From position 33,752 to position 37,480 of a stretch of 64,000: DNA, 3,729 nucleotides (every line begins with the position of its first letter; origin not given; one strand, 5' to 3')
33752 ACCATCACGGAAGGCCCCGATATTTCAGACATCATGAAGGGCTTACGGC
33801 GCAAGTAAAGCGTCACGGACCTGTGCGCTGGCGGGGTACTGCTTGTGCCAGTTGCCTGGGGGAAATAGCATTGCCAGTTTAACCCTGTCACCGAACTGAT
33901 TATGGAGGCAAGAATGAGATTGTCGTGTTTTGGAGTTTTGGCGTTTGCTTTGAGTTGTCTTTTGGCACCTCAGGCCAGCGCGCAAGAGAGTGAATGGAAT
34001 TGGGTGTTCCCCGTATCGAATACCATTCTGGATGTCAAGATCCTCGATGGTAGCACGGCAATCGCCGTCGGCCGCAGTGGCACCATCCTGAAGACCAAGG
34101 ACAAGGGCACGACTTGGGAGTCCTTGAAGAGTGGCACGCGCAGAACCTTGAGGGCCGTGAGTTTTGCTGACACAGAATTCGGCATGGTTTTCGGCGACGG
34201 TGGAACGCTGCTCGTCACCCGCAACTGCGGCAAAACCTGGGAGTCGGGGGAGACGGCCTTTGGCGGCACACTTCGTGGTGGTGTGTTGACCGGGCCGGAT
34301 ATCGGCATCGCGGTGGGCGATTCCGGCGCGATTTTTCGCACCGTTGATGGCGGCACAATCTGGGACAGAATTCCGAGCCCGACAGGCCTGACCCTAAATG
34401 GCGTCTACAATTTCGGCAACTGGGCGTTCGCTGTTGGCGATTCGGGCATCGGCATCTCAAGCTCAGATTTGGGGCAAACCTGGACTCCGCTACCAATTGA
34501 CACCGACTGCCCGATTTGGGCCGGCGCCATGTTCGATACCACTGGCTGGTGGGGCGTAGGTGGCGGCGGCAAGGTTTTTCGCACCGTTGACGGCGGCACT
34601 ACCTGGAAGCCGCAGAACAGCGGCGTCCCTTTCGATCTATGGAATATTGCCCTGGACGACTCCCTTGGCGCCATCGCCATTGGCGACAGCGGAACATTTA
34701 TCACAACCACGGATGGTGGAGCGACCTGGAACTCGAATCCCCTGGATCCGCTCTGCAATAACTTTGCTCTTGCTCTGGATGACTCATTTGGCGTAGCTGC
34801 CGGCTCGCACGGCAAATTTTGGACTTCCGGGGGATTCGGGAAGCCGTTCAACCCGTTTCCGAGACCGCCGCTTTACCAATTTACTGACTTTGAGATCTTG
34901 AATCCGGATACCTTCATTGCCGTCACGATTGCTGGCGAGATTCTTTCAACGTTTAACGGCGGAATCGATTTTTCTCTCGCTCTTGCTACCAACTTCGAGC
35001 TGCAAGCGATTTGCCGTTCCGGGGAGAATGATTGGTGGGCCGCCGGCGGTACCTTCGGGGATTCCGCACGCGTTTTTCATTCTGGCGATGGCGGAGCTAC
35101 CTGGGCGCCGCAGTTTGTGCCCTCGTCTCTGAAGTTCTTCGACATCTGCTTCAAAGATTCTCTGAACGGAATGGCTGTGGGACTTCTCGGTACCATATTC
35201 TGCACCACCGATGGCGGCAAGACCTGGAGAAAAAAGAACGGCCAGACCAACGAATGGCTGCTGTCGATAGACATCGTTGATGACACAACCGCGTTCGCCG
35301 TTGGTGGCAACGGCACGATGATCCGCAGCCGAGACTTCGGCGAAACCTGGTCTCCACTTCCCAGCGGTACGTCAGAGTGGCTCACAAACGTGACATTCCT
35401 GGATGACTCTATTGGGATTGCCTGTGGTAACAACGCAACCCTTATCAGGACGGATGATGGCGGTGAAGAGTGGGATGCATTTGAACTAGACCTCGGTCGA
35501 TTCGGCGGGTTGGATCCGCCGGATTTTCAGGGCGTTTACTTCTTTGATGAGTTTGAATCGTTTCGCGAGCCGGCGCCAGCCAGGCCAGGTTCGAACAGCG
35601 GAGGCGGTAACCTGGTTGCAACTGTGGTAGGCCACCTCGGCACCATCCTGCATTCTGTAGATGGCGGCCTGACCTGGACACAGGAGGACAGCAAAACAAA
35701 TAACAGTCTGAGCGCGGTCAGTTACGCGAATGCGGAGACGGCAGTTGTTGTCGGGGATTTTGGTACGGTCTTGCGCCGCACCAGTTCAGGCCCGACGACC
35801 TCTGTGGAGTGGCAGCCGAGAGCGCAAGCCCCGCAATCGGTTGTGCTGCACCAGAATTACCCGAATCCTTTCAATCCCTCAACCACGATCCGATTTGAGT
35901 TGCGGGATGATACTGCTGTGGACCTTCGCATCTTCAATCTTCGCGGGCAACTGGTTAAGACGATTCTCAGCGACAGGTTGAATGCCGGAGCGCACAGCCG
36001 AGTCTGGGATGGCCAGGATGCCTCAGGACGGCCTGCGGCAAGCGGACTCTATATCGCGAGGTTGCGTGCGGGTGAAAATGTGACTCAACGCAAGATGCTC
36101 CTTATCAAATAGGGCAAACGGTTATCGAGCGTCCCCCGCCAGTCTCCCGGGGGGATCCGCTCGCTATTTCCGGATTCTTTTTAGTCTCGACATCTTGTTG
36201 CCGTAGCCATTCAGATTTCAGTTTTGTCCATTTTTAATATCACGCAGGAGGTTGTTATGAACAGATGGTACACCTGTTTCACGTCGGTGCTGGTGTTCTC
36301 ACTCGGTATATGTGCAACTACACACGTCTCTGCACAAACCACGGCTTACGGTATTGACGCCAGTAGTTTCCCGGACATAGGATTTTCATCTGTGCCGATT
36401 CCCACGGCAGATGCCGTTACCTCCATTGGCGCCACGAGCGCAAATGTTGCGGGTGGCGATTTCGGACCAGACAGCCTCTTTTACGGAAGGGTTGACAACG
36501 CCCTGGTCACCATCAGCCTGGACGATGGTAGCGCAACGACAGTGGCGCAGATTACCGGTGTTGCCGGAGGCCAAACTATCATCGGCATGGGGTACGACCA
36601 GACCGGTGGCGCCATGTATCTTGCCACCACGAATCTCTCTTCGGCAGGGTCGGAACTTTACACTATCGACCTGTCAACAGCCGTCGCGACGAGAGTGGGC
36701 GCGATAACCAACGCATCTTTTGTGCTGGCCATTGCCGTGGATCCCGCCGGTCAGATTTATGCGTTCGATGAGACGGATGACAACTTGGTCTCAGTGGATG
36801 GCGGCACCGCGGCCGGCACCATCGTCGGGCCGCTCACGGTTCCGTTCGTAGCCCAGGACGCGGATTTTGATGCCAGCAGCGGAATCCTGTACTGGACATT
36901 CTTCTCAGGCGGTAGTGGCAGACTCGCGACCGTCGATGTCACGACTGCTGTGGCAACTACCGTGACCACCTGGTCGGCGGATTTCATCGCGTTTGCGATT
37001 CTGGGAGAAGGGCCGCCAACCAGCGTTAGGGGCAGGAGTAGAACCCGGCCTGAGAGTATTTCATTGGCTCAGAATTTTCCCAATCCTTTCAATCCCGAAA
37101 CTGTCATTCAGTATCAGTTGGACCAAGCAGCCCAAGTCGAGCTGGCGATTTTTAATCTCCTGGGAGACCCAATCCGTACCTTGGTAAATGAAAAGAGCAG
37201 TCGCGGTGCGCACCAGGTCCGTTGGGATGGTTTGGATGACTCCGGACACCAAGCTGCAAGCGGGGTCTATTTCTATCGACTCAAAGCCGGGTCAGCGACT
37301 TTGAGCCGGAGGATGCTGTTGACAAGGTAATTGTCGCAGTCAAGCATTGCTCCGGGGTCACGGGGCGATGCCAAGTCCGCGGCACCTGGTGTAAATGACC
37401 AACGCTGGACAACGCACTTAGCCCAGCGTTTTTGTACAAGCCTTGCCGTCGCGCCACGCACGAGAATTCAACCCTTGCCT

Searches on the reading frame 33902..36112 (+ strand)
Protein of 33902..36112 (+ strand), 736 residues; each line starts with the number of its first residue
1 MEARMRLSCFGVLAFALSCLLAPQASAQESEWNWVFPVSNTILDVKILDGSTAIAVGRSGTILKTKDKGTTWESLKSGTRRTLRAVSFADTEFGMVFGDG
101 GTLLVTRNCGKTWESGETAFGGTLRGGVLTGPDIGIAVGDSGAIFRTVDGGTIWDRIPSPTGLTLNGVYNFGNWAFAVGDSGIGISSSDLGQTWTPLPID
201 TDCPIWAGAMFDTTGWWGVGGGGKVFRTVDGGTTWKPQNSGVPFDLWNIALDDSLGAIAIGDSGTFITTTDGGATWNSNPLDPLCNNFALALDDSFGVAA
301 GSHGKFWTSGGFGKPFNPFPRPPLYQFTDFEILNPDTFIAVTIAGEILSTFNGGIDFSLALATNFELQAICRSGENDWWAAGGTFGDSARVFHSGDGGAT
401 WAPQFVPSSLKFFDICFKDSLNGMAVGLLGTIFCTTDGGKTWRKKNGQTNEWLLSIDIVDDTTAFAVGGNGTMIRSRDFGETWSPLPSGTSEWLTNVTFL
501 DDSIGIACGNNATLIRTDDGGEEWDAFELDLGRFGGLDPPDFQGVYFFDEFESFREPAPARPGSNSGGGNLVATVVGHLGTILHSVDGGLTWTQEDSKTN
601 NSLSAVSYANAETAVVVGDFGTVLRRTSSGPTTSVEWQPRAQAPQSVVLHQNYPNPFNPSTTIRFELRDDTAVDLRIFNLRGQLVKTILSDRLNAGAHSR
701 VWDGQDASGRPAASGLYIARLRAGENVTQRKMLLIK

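Call 33: search_protein_families(library=pfam, proteins=[window:33902-36112:+], max_evalue=0.001)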
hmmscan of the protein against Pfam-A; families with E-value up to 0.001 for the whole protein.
window:33902-36112:+ (736 aa): 5 families
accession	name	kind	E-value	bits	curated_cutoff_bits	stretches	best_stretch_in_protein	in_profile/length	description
PF14870.12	PSII_BNR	-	1.1e-35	123.8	27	2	27-154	4-137/303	Photosynthesis system II assembly factor YCF48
PF15902.12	Sortilin-Vps10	-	9.8e-19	67.9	33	1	431-490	2-64/446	Sortilin, neurotensin receptor 3,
PF02012.26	BNR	-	5.2e-11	41.2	27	0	433-444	1-12/12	BNR/Asp-box repeat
PF13860.13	FlgD_ig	-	1.2e-08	35.3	27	1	667-720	18-72/79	FlgD Ig-like domain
PF18962.6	Por_Secre_tail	-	3.3e-05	24.5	27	1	653-732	2-73/75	Secretion system C-terminal sorting domain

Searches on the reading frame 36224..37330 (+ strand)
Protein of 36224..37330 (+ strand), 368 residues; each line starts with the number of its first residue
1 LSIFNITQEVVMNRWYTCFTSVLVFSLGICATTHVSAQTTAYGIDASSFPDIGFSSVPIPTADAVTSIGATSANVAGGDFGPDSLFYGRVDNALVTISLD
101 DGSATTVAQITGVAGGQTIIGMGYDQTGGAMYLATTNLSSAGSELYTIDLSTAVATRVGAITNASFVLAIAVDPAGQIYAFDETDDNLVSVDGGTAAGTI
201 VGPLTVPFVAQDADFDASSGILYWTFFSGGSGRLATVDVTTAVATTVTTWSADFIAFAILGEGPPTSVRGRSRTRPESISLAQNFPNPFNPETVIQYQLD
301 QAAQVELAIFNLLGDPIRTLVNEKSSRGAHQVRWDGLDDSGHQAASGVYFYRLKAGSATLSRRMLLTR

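Call 33: search_protein_families(library=pfam, proteins=[window:36224-37330:+], max_evalue=0.001)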
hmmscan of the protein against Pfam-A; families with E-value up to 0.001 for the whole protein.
window:36224-37330:+ (368 aa): 4 families
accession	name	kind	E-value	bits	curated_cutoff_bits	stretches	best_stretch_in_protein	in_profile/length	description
PF13860.13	FlgD_ig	-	7.5e-11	42.3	27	1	295-356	14-76/79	FlgD Ig-like domain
PF14339.12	DUF4394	-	1.5e-07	31.4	29.6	1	94-164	2-68/230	Domain of unknown function (DUF4394)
PF18962.6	Por_Secre_tail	-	8.1e-05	23.3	27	1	285-362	2-71/75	Secretion system C-terminal sorting domain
PF13585.12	CHU_C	-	0.00037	21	27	1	298-355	22-72/86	CHU_C Type IX secretion signal domain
